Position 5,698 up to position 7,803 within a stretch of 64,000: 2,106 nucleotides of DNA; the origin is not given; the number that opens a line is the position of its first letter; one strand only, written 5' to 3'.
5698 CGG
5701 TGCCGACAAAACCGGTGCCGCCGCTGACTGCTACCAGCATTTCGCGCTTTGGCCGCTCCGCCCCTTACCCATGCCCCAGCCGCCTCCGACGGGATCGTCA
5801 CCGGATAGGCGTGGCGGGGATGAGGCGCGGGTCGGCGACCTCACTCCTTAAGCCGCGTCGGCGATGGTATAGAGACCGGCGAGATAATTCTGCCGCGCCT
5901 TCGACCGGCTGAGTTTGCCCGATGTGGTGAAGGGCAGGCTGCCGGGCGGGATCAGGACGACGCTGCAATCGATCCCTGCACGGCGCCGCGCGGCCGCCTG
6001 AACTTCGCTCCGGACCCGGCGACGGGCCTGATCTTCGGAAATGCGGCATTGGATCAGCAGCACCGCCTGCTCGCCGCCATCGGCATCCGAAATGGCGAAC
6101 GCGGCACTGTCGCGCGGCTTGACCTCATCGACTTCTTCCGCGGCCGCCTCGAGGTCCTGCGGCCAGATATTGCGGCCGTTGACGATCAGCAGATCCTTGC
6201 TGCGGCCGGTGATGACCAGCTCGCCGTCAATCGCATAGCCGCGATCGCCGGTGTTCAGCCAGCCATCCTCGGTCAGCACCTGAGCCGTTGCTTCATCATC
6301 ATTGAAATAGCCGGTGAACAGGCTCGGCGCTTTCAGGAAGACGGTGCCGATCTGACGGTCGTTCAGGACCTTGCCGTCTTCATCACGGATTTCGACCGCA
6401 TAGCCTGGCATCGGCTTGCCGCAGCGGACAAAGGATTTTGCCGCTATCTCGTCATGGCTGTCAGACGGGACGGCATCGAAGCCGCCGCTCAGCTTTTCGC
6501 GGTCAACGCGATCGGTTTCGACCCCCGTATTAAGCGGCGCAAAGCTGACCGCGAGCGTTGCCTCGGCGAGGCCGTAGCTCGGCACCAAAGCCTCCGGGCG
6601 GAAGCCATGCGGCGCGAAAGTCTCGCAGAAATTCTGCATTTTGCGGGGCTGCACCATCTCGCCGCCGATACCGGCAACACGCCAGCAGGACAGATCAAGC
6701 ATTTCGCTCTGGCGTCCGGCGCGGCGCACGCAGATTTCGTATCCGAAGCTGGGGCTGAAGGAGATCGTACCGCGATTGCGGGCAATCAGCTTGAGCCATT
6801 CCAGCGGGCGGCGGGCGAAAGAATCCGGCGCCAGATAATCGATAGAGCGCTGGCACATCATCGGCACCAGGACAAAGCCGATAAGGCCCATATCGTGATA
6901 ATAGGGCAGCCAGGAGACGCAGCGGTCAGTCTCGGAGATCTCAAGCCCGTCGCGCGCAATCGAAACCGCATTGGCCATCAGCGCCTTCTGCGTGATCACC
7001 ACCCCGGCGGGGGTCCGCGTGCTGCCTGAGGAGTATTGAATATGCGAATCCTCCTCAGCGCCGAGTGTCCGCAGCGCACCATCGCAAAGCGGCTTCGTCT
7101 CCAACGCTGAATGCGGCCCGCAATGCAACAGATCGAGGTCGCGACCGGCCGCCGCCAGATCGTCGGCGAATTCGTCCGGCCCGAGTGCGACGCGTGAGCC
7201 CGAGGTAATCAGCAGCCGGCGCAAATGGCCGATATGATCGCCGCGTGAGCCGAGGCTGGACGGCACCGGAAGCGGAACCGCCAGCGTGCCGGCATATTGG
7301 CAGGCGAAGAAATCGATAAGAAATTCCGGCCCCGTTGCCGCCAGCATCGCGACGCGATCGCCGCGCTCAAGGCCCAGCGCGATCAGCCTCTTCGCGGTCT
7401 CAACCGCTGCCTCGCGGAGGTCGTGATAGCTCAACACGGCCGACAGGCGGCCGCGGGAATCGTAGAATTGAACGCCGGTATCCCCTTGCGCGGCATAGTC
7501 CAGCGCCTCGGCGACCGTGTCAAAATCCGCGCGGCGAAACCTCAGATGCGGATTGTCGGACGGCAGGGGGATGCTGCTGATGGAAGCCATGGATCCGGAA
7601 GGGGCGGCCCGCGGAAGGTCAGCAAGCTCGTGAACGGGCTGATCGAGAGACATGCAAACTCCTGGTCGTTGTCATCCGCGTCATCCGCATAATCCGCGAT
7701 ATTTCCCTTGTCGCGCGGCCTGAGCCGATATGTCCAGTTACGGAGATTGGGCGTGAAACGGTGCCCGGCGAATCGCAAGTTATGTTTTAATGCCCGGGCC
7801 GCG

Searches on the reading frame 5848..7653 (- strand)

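Call 68: search_protein_families(library=pfam, proteins=[window:5848-7653:-], max_evalue=0.000001)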
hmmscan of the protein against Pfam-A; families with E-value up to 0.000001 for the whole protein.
window:5848-7653:- (601 aa): 1 family
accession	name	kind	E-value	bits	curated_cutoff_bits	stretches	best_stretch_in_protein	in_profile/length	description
PF00501.34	AMP-binding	-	1.1e-46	159.9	29.9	1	74-450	22-384/384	AMP-binding enzyme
